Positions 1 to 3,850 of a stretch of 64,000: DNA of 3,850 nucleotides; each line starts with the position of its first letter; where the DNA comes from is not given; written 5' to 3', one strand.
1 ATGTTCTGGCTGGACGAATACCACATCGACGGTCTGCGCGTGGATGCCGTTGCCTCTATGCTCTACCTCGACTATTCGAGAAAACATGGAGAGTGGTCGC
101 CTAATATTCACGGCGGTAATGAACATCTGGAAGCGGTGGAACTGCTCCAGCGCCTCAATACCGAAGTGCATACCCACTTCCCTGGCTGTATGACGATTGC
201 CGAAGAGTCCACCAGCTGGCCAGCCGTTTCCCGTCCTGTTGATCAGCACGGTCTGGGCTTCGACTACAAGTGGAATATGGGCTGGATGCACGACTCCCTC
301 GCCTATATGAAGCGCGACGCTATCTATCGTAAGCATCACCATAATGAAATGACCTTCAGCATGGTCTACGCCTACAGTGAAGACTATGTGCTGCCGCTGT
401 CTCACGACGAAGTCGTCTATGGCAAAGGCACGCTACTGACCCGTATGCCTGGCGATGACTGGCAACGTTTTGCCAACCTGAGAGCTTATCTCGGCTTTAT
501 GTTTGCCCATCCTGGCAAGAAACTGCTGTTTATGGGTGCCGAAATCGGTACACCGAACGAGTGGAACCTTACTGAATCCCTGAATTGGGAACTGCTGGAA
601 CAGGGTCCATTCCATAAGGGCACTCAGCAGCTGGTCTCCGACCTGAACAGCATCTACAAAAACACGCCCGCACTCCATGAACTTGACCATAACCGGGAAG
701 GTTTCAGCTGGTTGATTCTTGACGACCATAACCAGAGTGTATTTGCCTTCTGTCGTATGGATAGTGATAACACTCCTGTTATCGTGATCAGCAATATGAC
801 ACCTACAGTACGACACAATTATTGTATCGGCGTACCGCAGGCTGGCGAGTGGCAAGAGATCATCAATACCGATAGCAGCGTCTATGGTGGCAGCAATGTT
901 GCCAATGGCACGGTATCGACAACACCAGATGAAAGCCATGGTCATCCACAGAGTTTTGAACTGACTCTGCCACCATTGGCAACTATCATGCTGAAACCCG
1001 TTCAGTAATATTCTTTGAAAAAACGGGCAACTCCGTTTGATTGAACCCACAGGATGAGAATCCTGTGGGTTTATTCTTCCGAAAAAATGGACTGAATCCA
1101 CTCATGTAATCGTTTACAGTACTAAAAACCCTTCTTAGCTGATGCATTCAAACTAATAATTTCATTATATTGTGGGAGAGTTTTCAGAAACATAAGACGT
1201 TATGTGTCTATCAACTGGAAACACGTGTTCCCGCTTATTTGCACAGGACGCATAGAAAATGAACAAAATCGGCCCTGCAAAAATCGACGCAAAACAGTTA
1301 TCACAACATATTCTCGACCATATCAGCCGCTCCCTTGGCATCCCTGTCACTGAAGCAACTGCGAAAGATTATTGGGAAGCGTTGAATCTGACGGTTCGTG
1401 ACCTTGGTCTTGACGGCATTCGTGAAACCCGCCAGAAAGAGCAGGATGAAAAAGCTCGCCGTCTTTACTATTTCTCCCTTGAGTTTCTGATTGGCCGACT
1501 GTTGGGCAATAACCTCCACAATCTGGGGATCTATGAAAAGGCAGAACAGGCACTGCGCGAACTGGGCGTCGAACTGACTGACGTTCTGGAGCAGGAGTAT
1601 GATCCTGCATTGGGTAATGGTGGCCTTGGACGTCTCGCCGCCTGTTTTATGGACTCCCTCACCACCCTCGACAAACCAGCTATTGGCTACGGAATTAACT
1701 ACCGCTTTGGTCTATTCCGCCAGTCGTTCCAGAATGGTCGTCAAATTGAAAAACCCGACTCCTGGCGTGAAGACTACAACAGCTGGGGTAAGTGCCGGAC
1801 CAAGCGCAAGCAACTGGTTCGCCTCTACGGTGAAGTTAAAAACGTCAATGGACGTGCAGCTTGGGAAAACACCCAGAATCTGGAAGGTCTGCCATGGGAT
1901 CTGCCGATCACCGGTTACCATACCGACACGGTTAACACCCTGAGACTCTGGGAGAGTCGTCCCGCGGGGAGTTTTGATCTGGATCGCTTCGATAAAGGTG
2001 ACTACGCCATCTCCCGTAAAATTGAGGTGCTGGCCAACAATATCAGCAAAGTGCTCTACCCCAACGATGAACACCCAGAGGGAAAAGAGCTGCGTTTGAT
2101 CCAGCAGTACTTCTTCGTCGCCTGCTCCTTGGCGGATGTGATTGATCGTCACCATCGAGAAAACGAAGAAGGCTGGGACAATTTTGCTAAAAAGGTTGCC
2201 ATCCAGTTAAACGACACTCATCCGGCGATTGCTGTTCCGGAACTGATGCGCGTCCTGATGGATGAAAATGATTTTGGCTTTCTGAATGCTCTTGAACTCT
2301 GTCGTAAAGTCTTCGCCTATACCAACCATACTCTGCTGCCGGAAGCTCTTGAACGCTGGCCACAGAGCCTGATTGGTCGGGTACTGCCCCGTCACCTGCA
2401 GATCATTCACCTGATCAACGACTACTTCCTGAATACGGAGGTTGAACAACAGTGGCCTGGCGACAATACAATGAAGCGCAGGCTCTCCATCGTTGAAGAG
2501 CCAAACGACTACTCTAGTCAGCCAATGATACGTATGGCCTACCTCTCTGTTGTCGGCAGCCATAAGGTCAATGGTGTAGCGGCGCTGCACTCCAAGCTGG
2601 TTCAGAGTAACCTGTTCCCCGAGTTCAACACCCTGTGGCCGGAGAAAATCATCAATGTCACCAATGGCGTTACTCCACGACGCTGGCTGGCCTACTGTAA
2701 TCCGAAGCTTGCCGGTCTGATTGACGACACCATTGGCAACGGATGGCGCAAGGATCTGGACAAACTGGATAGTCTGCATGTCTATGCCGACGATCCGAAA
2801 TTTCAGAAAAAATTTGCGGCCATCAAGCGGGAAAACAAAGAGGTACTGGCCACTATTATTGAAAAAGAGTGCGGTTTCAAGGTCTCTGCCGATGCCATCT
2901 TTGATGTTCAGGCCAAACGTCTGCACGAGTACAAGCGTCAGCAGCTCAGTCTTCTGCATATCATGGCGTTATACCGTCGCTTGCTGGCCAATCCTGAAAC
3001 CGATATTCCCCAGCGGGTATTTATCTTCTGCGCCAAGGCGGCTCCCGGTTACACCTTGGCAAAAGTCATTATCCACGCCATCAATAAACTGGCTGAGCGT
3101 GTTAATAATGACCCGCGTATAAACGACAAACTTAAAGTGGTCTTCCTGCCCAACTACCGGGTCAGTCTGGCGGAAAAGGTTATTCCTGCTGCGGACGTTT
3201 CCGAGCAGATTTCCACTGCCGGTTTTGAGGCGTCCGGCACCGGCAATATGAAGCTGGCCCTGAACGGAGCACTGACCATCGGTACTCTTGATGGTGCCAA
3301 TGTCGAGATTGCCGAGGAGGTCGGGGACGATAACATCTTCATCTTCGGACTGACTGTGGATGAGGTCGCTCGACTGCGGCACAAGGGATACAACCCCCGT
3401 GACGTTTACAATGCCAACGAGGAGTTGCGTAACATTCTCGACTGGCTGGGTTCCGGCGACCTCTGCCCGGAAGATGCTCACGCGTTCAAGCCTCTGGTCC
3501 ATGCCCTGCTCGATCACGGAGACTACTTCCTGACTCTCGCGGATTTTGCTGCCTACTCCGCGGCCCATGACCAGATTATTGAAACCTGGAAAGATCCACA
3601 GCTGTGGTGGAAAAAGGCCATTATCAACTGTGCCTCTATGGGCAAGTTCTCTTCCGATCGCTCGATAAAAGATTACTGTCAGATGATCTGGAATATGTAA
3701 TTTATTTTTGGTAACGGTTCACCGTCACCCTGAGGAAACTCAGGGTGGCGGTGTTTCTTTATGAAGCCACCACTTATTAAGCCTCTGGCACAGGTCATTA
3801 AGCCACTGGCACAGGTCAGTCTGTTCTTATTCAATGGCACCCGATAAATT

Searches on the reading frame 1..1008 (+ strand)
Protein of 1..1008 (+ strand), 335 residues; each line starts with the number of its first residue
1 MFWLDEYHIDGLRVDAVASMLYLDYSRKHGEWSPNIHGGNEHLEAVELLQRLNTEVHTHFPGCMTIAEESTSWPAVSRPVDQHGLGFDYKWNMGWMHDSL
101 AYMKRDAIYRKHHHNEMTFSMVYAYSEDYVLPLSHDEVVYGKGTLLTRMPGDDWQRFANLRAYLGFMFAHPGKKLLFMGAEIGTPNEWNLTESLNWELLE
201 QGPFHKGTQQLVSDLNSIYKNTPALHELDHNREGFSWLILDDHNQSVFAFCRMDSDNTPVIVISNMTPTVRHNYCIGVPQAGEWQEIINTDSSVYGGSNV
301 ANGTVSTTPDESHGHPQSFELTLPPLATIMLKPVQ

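Call 6: search_protein_families(library=pfam, proteins=[window:1-1008:+], max_evalue=0.001)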
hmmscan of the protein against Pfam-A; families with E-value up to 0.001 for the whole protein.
window:1-1008:+ (335 aa): 2 families
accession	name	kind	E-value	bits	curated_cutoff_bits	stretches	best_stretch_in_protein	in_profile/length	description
PF02806.24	Alpha-amylase_C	-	3.4e-26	91.8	21.2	1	237-333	1-94/95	Alpha amylase, C-terminal all-beta domain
PF00128.31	Alpha-amylase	-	5.5e-08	32.9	22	1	2-237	176-390/446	Alpha amylase, catalytic domain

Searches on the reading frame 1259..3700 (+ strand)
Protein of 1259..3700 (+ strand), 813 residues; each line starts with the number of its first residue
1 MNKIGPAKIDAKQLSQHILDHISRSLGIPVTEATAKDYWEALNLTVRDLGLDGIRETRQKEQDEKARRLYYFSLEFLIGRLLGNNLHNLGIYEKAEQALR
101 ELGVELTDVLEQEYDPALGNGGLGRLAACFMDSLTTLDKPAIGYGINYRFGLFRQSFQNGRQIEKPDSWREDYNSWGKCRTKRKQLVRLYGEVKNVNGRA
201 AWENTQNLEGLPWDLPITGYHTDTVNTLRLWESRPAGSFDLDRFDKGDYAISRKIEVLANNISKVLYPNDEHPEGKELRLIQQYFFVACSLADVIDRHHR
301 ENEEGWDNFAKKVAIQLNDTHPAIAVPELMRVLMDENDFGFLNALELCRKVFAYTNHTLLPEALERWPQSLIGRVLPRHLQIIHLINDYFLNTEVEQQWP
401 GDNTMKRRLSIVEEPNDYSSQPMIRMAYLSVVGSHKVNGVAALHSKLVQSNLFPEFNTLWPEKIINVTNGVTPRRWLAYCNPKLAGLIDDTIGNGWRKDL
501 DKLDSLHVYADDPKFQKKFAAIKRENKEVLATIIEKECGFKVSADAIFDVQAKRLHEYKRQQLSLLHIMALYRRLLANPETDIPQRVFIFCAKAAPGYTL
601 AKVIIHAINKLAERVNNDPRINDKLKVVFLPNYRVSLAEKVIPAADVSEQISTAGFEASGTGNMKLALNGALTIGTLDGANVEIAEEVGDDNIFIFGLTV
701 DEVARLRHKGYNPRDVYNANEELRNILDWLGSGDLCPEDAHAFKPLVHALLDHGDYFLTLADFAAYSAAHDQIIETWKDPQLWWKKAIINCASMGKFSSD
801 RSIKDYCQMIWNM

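Call 6: search_protein_families(library=pfam, proteins=[window:1259-3700:+], max_evalue=0.001)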
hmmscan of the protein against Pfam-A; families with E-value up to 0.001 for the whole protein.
window:1259-3700:+ (813 aa): 1 family
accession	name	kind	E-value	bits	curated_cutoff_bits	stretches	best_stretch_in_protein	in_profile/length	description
PF00343.26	Phosphorylase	-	0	1023.7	27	1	99-813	1-713/713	Carbohydrate phosphorylase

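Call 54: find_encoding_contigs(protein=window:1259-3700:+, flank=10000, max_places=2)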
Protein window:1259-3700:+ (813 aa): 7 contigs read that carry it; 2 places shown.
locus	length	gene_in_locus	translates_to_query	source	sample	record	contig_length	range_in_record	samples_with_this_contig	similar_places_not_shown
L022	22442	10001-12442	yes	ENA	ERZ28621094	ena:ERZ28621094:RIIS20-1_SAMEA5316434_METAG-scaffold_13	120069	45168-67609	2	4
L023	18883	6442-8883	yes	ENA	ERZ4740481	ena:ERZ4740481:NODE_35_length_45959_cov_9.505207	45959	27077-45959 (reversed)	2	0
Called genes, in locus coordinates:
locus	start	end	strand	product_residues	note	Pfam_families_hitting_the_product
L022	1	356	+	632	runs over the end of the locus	PF02784:Orn_Arg_deC_N, PF17810:Arg_decarb_HB, PF17944:Arg_decarbox_C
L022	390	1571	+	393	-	PF03435:Sacchrp_dh_NADP, PF16653:Sacchrp_dh_C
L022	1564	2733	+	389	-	PF00278:Orn_DAP_Arg_deC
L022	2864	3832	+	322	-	PF13449:Phytase-like, PF06977:SdiA-regulated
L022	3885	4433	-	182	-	-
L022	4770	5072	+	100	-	PF06166:DUF979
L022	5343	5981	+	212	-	PF01470:Peptidase_C15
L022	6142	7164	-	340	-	PF00356:LacI, PF00532:Peripla_BP_1, PF13377:Peripla_BP_3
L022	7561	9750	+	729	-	PF22019:GlgB_N, PF02922:CBM_48, PF00128:Alpha-amylase, PF02806:Alpha-amylase_C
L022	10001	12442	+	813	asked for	PF00343:Phosphorylase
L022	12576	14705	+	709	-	PF02922:CBM_48, PF00128:Alpha-amylase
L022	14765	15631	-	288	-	PF02798:GST_N (faint), PF00043:GST_C (weak), PF13410:GST_C_2, PF21972:Arc1p_N_like (weak)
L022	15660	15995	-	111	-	PF08921:DUF1904, PF14552:Tautomerase_2 (faint), PF01361:Tautomerase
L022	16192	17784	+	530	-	-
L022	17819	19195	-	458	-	PF01235:Na_Ala_symp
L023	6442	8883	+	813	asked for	PF00343:Phosphorylase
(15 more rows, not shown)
